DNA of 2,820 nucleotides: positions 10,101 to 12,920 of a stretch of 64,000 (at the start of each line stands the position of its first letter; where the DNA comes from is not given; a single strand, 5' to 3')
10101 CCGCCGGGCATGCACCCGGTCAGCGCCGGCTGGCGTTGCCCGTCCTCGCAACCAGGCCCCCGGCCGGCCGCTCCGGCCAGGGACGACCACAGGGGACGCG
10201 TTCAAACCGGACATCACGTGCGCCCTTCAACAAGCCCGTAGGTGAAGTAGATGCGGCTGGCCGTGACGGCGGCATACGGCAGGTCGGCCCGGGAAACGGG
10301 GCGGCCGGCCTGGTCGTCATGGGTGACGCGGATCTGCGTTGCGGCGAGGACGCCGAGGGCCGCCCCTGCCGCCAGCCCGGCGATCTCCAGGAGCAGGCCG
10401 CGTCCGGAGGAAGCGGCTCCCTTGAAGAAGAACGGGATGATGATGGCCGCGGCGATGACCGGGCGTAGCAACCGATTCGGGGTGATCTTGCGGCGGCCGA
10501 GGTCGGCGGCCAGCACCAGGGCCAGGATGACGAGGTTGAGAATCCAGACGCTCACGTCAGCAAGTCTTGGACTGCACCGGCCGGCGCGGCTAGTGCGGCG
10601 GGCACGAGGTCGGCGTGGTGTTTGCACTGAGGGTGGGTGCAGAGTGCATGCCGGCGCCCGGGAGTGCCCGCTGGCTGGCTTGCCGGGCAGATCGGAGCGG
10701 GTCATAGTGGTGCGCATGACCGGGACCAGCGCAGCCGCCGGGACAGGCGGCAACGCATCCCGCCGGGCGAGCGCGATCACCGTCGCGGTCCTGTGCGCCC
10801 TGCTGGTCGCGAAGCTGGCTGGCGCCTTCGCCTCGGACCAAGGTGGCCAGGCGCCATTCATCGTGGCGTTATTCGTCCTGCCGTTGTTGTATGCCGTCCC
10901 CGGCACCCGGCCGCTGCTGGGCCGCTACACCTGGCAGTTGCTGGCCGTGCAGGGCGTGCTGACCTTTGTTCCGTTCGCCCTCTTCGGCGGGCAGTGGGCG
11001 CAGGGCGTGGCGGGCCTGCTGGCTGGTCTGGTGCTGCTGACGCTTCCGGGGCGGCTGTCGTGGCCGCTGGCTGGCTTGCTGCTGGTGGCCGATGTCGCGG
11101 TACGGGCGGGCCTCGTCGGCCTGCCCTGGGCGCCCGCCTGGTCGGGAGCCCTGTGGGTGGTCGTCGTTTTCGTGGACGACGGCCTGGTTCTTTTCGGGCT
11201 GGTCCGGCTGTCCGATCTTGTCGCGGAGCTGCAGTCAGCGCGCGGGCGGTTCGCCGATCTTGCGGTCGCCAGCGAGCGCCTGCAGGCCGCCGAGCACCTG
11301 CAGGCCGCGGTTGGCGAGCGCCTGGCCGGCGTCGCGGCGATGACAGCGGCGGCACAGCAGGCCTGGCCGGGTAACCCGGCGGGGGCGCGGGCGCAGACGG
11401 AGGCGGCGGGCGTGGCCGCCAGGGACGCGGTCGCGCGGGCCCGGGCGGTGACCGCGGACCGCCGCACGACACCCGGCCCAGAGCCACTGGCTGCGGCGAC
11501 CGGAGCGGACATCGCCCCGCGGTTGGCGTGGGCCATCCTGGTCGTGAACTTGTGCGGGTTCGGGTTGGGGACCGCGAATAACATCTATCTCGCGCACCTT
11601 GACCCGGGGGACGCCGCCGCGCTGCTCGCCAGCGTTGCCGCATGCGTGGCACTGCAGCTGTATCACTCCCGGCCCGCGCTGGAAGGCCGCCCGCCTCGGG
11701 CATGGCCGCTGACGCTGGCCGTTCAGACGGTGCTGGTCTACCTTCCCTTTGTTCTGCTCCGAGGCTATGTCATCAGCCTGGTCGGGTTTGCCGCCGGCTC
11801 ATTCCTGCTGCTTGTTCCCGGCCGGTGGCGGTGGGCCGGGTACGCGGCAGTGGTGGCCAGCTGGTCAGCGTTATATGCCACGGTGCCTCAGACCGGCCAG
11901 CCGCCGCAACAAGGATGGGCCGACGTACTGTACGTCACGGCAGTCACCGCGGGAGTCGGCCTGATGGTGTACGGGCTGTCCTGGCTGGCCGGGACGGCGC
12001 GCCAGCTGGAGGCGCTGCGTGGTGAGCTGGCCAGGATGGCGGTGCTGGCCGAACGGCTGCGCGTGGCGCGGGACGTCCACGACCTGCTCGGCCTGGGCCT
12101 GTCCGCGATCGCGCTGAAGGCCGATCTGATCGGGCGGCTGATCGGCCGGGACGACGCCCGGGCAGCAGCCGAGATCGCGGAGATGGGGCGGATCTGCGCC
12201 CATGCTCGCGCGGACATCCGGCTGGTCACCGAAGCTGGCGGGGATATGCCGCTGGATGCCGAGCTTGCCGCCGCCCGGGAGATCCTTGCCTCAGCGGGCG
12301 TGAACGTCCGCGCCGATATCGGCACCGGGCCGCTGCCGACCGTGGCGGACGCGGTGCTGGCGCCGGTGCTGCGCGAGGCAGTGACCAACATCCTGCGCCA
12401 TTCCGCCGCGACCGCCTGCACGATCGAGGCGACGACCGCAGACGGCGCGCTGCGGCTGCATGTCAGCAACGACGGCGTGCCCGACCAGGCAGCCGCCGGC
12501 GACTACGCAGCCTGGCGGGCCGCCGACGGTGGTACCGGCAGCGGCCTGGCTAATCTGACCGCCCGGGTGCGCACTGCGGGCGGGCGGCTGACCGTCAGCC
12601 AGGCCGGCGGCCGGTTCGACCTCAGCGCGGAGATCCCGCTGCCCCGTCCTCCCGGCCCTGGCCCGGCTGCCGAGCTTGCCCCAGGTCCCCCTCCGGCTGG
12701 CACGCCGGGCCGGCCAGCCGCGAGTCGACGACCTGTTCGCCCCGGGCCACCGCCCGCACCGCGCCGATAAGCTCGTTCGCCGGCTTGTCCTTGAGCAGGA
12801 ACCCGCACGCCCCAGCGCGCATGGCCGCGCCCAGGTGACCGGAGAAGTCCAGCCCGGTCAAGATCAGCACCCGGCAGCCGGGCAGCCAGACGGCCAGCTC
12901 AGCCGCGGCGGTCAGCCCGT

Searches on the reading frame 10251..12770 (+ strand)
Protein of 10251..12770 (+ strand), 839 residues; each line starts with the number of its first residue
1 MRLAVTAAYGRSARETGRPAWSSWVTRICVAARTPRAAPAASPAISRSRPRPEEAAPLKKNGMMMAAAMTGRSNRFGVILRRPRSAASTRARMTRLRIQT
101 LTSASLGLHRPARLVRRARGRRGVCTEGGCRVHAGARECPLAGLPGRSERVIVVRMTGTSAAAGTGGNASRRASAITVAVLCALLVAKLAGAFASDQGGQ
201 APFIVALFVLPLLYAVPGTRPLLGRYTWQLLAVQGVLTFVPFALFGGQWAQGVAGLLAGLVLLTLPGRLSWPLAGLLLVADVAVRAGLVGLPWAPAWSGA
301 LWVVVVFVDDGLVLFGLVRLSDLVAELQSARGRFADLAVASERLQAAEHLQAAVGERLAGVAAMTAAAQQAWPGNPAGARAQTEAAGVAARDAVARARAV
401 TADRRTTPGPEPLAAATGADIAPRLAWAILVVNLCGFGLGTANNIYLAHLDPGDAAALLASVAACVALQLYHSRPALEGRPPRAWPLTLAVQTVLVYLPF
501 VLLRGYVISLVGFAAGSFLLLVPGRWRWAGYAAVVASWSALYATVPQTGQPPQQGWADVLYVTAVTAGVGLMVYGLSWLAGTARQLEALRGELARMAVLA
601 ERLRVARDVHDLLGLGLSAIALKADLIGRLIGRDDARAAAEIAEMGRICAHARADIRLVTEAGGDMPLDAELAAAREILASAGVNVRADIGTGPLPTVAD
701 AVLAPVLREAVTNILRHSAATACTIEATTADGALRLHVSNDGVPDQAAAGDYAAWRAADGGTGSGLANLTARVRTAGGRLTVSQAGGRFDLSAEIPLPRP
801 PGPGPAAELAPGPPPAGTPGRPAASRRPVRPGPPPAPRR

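Call 33: search_protein_families(library=pfam, proteins=[window:10251-12770:+], max_evalue=0.001)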
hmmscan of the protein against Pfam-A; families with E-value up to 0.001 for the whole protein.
window:10251-12770:+ (839 aa): 2 families
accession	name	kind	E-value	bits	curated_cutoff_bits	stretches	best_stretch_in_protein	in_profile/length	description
PF07730.19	HisKA_3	-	5.7e-11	43.2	24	1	601-659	1-59/68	Histidine kinase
PF02518.31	HATPase_c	-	2.8e-07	31.4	26.4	1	703-798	6-110/111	Histidine kinase-, DNA gyrase B-, and HSP90-like ATPase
